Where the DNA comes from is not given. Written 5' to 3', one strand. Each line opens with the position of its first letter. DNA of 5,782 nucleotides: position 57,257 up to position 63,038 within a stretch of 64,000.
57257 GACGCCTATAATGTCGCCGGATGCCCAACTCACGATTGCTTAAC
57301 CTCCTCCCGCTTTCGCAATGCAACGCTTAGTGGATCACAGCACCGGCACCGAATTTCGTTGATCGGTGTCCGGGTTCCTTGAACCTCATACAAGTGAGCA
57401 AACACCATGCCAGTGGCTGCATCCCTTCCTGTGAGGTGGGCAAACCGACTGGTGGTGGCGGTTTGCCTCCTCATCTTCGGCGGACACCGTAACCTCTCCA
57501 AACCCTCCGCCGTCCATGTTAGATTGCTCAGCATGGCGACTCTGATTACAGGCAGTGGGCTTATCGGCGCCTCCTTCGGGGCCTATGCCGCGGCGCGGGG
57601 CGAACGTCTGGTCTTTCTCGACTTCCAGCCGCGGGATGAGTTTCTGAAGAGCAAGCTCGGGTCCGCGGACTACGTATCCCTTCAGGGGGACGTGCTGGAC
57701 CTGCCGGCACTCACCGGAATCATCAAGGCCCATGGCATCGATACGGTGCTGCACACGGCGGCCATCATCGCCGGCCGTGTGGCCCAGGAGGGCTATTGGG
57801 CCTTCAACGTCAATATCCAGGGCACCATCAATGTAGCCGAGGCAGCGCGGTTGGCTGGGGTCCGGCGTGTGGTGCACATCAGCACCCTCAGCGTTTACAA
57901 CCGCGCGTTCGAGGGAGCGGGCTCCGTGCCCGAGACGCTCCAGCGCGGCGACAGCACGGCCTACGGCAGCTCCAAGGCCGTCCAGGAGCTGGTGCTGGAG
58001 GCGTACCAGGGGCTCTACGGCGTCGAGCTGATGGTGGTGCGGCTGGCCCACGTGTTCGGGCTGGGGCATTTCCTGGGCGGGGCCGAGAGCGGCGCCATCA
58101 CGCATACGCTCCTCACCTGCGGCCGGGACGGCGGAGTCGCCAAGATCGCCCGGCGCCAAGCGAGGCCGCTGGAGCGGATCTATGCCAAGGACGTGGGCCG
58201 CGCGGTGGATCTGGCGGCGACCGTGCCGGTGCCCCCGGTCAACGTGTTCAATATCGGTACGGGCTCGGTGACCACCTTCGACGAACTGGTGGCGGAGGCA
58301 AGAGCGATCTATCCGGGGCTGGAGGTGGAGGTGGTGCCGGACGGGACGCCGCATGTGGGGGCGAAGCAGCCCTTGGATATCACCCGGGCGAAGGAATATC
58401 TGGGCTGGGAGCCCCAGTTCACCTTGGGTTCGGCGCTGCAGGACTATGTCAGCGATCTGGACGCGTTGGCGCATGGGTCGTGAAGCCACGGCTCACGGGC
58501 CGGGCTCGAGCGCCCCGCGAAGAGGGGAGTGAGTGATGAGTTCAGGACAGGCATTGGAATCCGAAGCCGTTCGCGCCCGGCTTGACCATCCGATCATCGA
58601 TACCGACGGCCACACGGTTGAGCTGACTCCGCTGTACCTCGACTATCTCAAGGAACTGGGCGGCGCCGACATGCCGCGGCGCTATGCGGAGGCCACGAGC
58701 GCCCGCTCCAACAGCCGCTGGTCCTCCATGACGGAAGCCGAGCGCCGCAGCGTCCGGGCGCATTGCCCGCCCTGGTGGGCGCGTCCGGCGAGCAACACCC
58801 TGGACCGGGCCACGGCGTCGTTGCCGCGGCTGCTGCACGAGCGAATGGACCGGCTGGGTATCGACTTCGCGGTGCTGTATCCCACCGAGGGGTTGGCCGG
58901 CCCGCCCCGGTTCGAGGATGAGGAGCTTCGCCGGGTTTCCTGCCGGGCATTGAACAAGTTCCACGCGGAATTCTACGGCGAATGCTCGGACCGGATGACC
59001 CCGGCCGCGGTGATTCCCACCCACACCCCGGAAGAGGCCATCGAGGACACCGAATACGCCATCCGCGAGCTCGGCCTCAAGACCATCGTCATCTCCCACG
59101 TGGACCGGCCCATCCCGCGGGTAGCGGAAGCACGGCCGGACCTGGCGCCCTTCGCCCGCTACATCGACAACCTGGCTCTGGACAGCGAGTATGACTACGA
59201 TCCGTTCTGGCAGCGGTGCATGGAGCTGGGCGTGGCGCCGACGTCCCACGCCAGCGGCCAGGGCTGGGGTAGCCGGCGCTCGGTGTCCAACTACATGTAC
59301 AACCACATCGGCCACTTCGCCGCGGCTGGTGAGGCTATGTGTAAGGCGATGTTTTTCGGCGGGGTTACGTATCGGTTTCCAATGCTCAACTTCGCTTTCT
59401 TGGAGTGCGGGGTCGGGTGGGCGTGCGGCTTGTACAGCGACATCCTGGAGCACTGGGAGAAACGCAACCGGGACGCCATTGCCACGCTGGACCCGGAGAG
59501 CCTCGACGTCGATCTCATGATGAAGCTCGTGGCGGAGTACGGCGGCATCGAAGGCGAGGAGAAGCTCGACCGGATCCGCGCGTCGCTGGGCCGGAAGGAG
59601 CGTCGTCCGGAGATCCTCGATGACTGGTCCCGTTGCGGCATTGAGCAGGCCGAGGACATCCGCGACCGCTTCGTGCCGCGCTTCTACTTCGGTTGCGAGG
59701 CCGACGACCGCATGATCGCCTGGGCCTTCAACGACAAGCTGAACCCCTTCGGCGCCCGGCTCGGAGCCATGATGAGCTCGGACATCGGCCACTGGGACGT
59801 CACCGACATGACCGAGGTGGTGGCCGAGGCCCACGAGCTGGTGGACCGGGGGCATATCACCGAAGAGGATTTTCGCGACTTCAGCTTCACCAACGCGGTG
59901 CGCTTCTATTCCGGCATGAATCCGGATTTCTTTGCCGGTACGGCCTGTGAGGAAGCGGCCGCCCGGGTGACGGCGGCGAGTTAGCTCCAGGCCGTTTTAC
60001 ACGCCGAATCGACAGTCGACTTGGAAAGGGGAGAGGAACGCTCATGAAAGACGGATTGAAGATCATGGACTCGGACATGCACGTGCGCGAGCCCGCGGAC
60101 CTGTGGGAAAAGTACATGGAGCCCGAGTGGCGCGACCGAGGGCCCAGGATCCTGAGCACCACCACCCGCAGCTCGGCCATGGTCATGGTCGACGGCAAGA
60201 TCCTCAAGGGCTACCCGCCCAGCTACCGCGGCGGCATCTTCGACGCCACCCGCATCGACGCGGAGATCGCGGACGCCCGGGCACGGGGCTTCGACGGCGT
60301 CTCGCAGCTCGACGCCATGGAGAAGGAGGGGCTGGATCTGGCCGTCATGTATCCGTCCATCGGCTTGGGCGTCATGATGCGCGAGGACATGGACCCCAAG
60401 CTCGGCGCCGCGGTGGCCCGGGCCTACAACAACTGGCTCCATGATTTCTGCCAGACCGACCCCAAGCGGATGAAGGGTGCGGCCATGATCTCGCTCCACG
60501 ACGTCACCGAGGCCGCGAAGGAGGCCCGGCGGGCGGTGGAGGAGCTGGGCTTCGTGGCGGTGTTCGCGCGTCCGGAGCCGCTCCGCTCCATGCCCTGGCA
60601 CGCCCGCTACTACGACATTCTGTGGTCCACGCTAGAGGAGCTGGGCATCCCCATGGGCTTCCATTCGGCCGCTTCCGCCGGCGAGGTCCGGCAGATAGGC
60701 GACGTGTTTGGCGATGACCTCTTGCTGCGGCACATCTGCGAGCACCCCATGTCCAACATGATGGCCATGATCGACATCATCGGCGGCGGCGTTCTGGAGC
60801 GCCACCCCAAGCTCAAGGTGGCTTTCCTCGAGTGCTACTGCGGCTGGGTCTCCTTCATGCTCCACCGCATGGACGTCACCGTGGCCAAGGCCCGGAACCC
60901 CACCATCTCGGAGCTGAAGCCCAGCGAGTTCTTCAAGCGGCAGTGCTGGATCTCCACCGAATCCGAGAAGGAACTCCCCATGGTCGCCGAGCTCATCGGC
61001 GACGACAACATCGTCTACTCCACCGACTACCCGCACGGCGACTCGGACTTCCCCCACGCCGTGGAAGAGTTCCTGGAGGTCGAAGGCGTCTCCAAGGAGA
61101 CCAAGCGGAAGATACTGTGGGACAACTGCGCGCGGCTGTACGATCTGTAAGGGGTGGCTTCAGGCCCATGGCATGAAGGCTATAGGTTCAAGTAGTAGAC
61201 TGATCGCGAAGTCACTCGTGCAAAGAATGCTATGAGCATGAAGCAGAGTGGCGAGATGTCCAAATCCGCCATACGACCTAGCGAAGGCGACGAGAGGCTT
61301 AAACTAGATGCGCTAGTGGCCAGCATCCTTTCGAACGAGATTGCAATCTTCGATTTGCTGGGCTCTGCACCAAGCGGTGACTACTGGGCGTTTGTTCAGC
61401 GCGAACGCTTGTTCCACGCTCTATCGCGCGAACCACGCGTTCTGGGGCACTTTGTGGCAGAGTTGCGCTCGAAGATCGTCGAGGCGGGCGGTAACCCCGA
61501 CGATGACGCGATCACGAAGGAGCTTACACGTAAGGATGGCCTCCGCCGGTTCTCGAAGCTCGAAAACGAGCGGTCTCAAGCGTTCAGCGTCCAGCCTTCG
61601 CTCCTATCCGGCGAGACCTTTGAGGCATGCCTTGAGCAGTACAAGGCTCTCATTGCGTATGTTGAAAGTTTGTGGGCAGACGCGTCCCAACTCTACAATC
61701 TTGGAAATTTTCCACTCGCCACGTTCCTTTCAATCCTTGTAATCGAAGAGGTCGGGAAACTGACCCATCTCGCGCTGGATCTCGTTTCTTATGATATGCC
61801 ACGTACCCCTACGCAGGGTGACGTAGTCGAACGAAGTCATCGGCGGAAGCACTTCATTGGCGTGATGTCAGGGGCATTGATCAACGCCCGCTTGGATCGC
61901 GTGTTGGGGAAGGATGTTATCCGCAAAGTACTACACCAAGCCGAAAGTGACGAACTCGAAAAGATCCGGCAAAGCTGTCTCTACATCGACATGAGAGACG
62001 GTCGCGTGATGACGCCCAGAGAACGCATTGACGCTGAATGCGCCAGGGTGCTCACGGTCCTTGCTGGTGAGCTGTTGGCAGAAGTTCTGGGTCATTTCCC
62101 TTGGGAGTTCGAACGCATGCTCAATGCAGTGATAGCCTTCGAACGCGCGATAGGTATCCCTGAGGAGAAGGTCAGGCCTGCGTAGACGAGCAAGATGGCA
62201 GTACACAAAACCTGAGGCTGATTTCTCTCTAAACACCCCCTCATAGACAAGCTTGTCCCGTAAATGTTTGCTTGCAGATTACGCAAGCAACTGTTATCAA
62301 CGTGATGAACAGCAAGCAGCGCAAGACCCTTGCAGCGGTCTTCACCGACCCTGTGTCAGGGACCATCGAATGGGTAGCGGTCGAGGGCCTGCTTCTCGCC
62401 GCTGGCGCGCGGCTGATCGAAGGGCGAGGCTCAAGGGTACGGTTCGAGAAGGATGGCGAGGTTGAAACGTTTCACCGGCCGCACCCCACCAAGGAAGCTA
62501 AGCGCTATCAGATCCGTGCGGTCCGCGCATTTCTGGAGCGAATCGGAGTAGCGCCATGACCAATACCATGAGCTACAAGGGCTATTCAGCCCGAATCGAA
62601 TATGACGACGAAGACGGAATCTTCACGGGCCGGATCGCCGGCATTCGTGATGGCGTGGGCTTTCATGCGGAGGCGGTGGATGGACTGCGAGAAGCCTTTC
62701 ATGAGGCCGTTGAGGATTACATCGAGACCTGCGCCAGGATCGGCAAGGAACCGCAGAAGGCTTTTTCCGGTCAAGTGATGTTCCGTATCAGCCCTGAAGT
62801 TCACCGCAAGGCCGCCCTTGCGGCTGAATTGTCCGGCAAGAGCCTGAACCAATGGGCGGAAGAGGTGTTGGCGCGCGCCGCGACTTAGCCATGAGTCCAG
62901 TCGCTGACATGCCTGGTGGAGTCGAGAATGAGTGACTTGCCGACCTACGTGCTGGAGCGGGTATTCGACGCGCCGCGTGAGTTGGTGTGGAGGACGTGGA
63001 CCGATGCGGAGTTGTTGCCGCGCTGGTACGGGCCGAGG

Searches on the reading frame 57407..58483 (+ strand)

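Call 9: search_protein_families(library=pfam, proteins=[window:57407-58483:+], max_evalue=0.001)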
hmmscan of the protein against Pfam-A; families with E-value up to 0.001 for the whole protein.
window:57407-58483:+ (358 aa): 7 families
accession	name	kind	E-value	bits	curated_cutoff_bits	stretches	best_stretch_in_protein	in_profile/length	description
PF01370.27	Epimerase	-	3.2e-27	95.9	20.9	1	46-284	2-240/240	NAD dependent epimerase/dehydratase family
PF16363.11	GDP_Man_Dehyd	-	1.1e-14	55.2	27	1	51-220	7-187/332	GDP-mannose 4,6 dehydratase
PF01073.25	3Beta_HSD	-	2.3e-11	43.7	22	1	71-218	29-183/280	3-beta hydroxysteroid dehydrogenase/isomerase family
PF04321.23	RmlD_sub_bind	-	2.6e-10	40.3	27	1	44-219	2-154/287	RmlD substrate binding domain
PF02719.21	Polysacc_synt_2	-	2.9e-09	37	20.2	1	88-160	55-128/293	Polysaccharide biosynthesis protein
PF07993.18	NAD_binding_4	-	4.5e-09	36.3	20.1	1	109-248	87-239/258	Male sterility protein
PF13460.12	NAD_binding_10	-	1.7e-05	25.2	27.2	1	90-169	42-107/184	NAD(P)H-binding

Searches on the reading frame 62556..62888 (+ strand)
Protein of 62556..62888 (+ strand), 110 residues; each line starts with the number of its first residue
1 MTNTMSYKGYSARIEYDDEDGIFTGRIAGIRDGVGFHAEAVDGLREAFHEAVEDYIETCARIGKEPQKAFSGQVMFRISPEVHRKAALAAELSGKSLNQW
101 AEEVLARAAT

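Call 9: search_protein_families(library=pfam, proteins=[window:62556-62888:+], max_evalue=0.001)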
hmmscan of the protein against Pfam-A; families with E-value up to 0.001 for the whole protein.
window:62556-62888:+ (110 aa): 1 family
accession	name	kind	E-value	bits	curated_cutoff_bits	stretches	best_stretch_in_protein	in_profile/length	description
PF05534.18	HicB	-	1e-21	77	21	1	55-105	1-51/51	HicB family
